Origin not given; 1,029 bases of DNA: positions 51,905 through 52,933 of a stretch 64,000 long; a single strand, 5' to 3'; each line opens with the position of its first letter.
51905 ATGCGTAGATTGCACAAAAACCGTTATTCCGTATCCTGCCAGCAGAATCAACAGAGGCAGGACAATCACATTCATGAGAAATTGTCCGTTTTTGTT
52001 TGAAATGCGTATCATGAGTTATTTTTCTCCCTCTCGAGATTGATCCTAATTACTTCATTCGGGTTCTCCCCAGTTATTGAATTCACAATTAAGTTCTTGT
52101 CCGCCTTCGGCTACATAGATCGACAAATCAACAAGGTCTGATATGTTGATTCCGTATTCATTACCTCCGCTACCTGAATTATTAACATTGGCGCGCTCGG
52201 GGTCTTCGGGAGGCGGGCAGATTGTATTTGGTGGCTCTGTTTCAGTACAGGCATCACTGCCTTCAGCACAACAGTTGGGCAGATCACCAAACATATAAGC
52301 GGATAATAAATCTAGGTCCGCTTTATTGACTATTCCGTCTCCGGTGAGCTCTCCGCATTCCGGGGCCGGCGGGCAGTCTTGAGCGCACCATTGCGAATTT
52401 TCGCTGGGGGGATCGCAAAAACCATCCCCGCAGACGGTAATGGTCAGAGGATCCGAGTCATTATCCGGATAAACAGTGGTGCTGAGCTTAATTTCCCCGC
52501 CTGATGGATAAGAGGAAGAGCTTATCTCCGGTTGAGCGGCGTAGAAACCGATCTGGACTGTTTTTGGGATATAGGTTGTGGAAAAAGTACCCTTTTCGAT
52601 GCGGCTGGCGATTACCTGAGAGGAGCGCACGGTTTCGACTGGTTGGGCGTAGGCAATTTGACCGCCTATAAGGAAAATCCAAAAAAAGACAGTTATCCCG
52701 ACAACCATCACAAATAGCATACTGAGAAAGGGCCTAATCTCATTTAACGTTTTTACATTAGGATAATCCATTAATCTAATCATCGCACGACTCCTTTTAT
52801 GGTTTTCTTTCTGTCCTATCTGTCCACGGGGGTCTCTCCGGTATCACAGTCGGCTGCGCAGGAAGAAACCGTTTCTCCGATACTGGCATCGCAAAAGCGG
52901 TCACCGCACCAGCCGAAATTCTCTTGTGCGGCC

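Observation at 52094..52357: Dockerin-like calcium-binding repeats in a non-cellulolytic context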

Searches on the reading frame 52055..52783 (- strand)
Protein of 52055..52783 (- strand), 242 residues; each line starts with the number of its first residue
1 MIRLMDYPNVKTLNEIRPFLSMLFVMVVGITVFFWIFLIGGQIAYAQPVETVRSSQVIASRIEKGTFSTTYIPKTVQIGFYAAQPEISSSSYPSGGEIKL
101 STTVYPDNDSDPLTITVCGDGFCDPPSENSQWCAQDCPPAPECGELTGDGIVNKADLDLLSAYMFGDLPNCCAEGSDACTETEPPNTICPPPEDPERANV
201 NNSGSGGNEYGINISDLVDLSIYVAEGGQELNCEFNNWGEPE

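Call 4: search_protein_families(library=pfam, proteins=[window:52055-52783:-], max_evalue=1)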
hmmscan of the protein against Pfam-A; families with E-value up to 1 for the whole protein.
window:52055-52783:- (242 aa): 0 families

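Call 5: search_protein_families(library=pfam, proteins=[window:52055-52783:-], max_evalue=10)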
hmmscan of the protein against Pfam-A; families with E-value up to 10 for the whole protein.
window:52055-52783:- (242 aa): 0 families

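Call 6: search_protein_families(library=ncbifam, proteins=[window:52055-52783:-], max_evalue=1)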
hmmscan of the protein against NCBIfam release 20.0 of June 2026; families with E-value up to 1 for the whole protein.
window:52055-52783:- (242 aa): 0 families

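Call 8: find_homologous_proteins(query=window:52055-52783:-, max_evalue=0.01)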
Query window:52055-52783:- (242 aa): 1 proteins with E <= 0.01 among 172 candidates.
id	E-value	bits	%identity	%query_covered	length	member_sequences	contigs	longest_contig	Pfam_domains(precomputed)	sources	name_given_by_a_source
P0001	1.5e-163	560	100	100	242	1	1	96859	-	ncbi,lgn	-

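Call 10: find_encoding_contigs(protein=P0001, flank=10000, max_places=4)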
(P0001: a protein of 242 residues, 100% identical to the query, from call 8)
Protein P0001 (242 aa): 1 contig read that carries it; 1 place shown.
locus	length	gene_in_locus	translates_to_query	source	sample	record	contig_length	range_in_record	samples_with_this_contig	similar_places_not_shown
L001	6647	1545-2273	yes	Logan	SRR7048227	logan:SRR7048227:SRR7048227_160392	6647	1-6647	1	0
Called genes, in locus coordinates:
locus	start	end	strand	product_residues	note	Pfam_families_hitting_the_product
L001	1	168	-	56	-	?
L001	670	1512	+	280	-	-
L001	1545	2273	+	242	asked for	-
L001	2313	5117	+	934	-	-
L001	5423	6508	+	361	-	PF05203:Hom_end_hint (weak), PF07591:PT-HINT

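Call 17: search_protein_representatives(protein=window:52055-52783:-)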
Query: 242 residues. Proteins with E-value up to 0.001 (for the whole library): 12; up to 1e-10: 6; up to 1e-30: 1. The best 12 are listed.
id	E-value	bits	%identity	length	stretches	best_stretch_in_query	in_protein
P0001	4.7e-164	560.4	100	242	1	1-242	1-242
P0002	5.4e-18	81.8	42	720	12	137-169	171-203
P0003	3.5e-14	69.4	35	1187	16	138-166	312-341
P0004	1.0e-13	67.9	35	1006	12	137-169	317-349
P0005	3.9e-12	62.7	39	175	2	68-162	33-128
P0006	4.5e-11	59.2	34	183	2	30-165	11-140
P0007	1.2e-06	44.6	27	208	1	28-161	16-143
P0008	1.3e-06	44.5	40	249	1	89-167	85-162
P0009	2.0e-06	43.9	47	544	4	138-165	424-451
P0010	2.1e-05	40.6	32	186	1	43-165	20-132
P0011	5.3e-05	39.3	46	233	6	83-139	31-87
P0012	7.0e-04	35.6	52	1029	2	135-167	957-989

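Call 19: search_protein_families(library=pfam, proteins=[P0005, P0006, P0007, P0008, P0010, P0002, P0004, P0009, P0012, P0011], max_evalue=0.1)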
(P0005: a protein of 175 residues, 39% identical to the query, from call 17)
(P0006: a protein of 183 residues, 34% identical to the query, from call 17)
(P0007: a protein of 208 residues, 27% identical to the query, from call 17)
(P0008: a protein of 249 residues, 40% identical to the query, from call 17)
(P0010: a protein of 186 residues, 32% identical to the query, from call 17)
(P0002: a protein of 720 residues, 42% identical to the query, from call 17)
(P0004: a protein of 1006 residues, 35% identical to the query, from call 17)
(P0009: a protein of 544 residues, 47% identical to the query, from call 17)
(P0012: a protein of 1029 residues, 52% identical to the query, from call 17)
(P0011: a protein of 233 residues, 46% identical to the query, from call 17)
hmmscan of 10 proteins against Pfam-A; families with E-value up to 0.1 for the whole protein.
P0005 (175 aa): 1 family
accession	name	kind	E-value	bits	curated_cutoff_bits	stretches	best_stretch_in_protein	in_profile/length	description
PF00404.24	Dockerin_1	-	2.8e-05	24.7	22.9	1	112-163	4-56/57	Dockerin type I domain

P0006 (183 aa): 6 families
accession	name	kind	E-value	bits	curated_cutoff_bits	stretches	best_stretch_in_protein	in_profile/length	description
PF00404.24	Dockerin_1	-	8.3e-09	36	22.9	1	120-171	3-55/57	Dockerin type I domain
PF00036.39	EF-hand_1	-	0.00045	20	25.4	0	118-135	8-25/29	EF hand domain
PF13517.12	FG-GAP_3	-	0.00062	20.8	26.9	0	113-130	43-60/61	FG-GAP-like repeat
PF13202.12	EF-hand_5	-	0.00063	19.5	25.9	1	117-128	6-17/25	EF hand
PF13405.12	EF-hand_6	-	0.0024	17.9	25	0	119-137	9-27/30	EF-hand domain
PF13499.12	EF-hand_7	-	0.013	16.2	30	0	102-135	32-65/67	EF-hand domain pair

P0007 (208 aa): 2 families
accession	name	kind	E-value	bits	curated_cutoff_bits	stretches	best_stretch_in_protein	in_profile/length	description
PF00404.24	Dockerin_1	-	1.8e-11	44.5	22.9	2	128-187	4-57/57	Dockerin type I domain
PF19844.4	DUF6319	-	0.023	15.3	23.9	1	150-207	32-87/115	Family of unknown function (DUF6319)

P0008 (249 aa): 1 family
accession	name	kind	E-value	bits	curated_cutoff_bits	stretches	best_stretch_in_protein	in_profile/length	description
PF00404.24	Dockerin_1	-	3.8e-06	27.4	22.9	1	139-192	2-56/57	Dockerin type I domain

P0010 (186 aa): 1 family
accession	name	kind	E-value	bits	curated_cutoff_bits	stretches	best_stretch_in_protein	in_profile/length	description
PF00404.24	Dockerin_1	-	0.0019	18.8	22.9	0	150-171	2-22/57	Dockerin type I domain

P0002 (720 aa): 2 families
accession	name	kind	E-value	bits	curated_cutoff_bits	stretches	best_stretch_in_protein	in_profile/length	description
PF00404.24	Dockerin_1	-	1.9e-66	220.6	22.9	8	178-231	2-56/57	Dockerin type I domain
PF13499.12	EF-hand_7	-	4.4e-08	33.8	30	0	179-227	12-65/67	EF-hand domain pair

P0004 (1006 aa): 4 families
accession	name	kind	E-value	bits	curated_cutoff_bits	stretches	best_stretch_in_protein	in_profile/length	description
PF00404.24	Dockerin_1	-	1.2e-77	256.4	22.9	10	667-720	2-56/57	Dockerin type I domain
PF01471.23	PG_binding_1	-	5.6e-12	46.1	23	1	436-490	2-55/57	Putative peptidoglycan binding domain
PF13499.12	EF-hand_7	-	2.5e-05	25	30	0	900-940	12-57/67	EF-hand domain pair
PF19076.6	CshA_repeat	-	0.00055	21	27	0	255-286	65-96/103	Surface adhesin CshA repetitive domain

P0009 (544 aa): 12 families
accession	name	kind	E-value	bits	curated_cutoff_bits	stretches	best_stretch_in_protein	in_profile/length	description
PF00404.24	Dockerin_1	-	2.6e-55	184.9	22.9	5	457-512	2-55/57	Dockerin type I domain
PF13202.12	EF-hand_5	-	7.1e-13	47.8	25.9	0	492-506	7-21/25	EF hand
PF13499.12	EF-hand_7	-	8.3e-13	48.9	30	1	458-505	12-61/67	EF-hand domain pair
PF01839.29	FG-GAP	-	6.4e-09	36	22.1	0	240-251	4-15/37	FG-GAP repeat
PF13517.12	FG-GAP_3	-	1.7e-08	35.3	26.9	0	214-251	19-56/61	FG-GAP-like repeat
PF00036.39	EF-hand_1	-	1.3e-07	31.1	25.4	0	493-506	9-22/29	EF hand domain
PF17277.7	DUF5342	-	3.5e-06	27.8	25.9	0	322-343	21-42/69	Family of unknown function (DUF5342)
PF13405.12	EF-hand_6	-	0.00099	19.1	25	0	458-470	10-22/30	EF-hand domain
PF17963.7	Big_9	-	0.0067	17.7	23.6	1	194-231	51-88/89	Bacterial Ig domain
PF16217.10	M64_N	-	0.0091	16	27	0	322-383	2-62/122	Peptidase M64 N-terminus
PF21179.3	BldD-like_C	-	0.0099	16.1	27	0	267-294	28-56/70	DNA-binding protein BldD-like, C-terminal domain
PF18536.7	DUF5623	-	0.014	16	35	0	318-353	60-96/126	Domain of unknown function (DUF5623)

P0012 (1029 aa): 4 families
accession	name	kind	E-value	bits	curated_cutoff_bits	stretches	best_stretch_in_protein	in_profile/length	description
PF00404.24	Dockerin_1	-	3.2e-11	43.7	22.9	1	966-1019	2-56/57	Dockerin type I domain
PF07705.17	CARDB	-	8e-07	29.7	22.7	1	620-689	15-81/101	CARDB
PF13202.12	EF-hand_5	-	0.00054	19.8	25.9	0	995-1012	3-21/25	EF hand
PF00036.39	EF-hand_1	-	0.047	13.7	25.4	0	998-1012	8-22/29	EF hand domain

P0011 (233 aa): 1 family
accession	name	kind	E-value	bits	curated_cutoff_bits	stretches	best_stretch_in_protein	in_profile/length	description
PF22540.1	RET_CRD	-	0.02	15.6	26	1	195-228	37-69/103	RET, Cysteine Rich Domain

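Call 22: predict_structure(protein=window:52055-52783:-)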
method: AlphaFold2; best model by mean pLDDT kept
length: 242 residues; sequences in the alignment: 1
mean_pLDDT: 44.2   pTM: 0.23
mean pLDDT of the five models: 44.2, 40.3, 39.1, 38.9, 37.9
residues with pLDDT >= 90: 16; 70-90: 14; 50-70: 20; < 50: 192
segments of 3 or more residues with pLDDT < 50: 47-170, 173-179, 183-242
pLDDT, mean of each block of 10 residues (from residue 1): 58 81 95 90 55 31 29 33 32 31 37 42 38 37 42 42 43 47 47 34 28 29 30 29 35
secondary structure, 60 per line:
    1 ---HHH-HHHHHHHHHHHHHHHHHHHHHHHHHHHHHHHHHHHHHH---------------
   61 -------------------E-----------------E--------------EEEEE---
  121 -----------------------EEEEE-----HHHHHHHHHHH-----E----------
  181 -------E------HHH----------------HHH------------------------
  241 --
elements in order: H8-45 E113-117 E144-148 H154-164

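Call 23: find_homologous_proteins(query=A1, max_evalue=0.001)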
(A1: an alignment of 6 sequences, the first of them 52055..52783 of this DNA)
Query A1 (6 sequences) (242 aa, profile of the alignment): 6 proteins with E <= 0.001 among 2634 candidates.
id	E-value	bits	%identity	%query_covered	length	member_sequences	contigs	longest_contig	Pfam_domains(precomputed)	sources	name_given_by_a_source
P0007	9.2e-74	265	28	60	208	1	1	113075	PF00404.25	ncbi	-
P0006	1.7e-70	255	30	56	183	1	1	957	PF00404.25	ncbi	-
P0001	3.4e-61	224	100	100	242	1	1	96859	-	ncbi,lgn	-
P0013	1.1e-37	148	27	41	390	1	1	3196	PF00404.25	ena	-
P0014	8.3e-10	57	44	17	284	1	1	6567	PF17957.8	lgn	-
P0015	8.9e-4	37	48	10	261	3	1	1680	PF00404.25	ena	-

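Call 24: find_encoding_contigs(protein=P0007, flank=10000, max_places=3)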
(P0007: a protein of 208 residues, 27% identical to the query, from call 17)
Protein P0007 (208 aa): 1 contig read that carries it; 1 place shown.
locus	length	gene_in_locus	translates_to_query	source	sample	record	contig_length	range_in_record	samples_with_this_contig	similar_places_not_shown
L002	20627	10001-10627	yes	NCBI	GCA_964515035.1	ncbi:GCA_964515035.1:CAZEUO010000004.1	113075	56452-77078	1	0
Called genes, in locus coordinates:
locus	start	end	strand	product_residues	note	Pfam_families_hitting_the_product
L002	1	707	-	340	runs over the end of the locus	PF02655:ATP-grasp_3, PF07478:Dala_Dala_lig_C, PF13535:ATP-grasp_4 (weak)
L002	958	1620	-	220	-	PF00730:HhH-GPD, PF00633:HHH (weak)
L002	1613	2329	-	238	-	PF03853:YjeF_N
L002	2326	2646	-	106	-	PF01541:GIY-YIG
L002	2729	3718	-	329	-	PF09754:PAC2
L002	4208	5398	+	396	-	-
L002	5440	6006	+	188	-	-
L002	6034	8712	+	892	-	-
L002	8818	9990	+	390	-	-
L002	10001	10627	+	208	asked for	PF00404:Dockerin_1 (weak)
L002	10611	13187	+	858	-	-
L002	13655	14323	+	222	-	-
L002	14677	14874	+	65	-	-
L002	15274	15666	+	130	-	PF07591:PT-HINT, PF14890:Intein_splicing (faint)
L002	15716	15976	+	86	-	-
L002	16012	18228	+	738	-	-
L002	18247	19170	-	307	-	PF00009:GTP_EFTU, PF00350:Dynamin_N (faint), PF01926:MMR_HSR1, PF02421:FeoB_N, PF07650:KH_2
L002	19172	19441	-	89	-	-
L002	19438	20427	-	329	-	-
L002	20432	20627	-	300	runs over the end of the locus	PF08543:Phos_pyr_kin (weak), PF00294:PfkB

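Call 25: find_encoding_contigs(protein=P0013, flank=10000, max_places=3)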
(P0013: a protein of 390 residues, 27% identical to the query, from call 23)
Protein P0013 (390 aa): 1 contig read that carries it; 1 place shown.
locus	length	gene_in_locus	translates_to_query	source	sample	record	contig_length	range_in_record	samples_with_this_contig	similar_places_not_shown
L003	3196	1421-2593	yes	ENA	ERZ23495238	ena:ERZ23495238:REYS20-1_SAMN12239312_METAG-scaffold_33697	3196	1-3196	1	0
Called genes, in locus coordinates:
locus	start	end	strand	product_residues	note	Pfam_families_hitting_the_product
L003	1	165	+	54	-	?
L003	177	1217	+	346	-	PF00155:Aminotran_1_2, PF01212:Beta_elim_lyase, PF01053:Cys_Met_Meta_PP (weak), PF00202:Aminotran_3 (weak)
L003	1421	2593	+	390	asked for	PF00404:Dockerin_1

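Call 26: find_encoding_contigs(protein=P0014, flank=10000, max_places=3)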
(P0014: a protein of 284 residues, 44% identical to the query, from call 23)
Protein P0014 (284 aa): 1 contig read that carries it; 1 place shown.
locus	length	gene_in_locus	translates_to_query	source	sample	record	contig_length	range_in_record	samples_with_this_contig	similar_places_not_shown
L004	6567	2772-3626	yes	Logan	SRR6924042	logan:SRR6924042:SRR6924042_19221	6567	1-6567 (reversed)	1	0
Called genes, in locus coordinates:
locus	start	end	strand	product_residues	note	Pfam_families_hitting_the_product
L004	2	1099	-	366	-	?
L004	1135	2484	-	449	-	PF08245:Mur_ligase_M, PF02875:Mur_ligase_C, PF27239:FOL3_C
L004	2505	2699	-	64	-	-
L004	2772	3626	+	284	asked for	PF17957:Big_7 (faint)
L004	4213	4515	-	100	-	-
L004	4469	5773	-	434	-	PF26550:Tricorn_2nd (faint), PF26549:Tricorn_N (faint)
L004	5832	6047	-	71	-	-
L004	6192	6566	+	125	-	?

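Call 34: search_solved_structures(query=A1, max_evalue=1, show_alignments=2)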
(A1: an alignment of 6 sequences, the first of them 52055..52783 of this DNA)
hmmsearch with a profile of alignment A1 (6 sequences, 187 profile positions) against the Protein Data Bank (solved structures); distinct sequences matched with E-value up to 1: 151 (the best 60 are shown).
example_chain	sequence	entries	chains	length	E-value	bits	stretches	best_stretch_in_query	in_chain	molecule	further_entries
2y3n_B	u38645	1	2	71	1.3e-09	41.4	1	120-176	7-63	CELLULOSOMAL FAMILY-48 PROCESSIVE GLYCOSIDE HYDROLASE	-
2ccl_B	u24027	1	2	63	6.2e-09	39.2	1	120-175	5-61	ENDO-1,4-BETA-XYLANASE Y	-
1ohz_B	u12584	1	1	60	1.7e-08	37.8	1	120-175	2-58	ENDO-1,4-BETA-XYLANASE Y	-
4fl4_A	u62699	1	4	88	1.8e-08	37.7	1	119-176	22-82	Glycoside hydrolase family 9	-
4cj0_A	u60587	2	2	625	7.6e-07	32.4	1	120-176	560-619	ENDOGLUCANASE D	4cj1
1clc_A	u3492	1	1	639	7.8e-07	32.4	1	120-176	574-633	ENDOGLUCANASE CELD; EC: 3.2.1.4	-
4dh2_B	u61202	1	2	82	1.5e-05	28.2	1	120-174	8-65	Dockerin type 1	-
2mte_A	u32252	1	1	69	2e-05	27.8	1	120-176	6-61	Cellulose 1,4-beta-cellobiosidase (reducing end) CelS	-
1daq_A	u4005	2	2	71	2.1e-05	27.8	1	120-176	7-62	ENDOGLUCANASE SS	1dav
3ul4_B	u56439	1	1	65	3.6e-05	27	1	120-173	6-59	Cellulosome enzyme, dockerin type I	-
9qfa_A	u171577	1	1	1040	6.7e-05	26.1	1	111-175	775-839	Ruminococcus bromii Amy12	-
5lxv_B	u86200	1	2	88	7.1e-05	26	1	118-174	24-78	Carbohydrate-binding protein WP_009985128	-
8x39_A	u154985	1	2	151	8.2e-05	25.8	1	118-177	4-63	Serine protease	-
8x3a_A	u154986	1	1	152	8.5e-05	25.7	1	118-177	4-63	Serine protease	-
6kg9_A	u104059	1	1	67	0.00021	24.4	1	120-171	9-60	And cellulose-binding endoglucanase family 9 CelL ortholog dockerin domain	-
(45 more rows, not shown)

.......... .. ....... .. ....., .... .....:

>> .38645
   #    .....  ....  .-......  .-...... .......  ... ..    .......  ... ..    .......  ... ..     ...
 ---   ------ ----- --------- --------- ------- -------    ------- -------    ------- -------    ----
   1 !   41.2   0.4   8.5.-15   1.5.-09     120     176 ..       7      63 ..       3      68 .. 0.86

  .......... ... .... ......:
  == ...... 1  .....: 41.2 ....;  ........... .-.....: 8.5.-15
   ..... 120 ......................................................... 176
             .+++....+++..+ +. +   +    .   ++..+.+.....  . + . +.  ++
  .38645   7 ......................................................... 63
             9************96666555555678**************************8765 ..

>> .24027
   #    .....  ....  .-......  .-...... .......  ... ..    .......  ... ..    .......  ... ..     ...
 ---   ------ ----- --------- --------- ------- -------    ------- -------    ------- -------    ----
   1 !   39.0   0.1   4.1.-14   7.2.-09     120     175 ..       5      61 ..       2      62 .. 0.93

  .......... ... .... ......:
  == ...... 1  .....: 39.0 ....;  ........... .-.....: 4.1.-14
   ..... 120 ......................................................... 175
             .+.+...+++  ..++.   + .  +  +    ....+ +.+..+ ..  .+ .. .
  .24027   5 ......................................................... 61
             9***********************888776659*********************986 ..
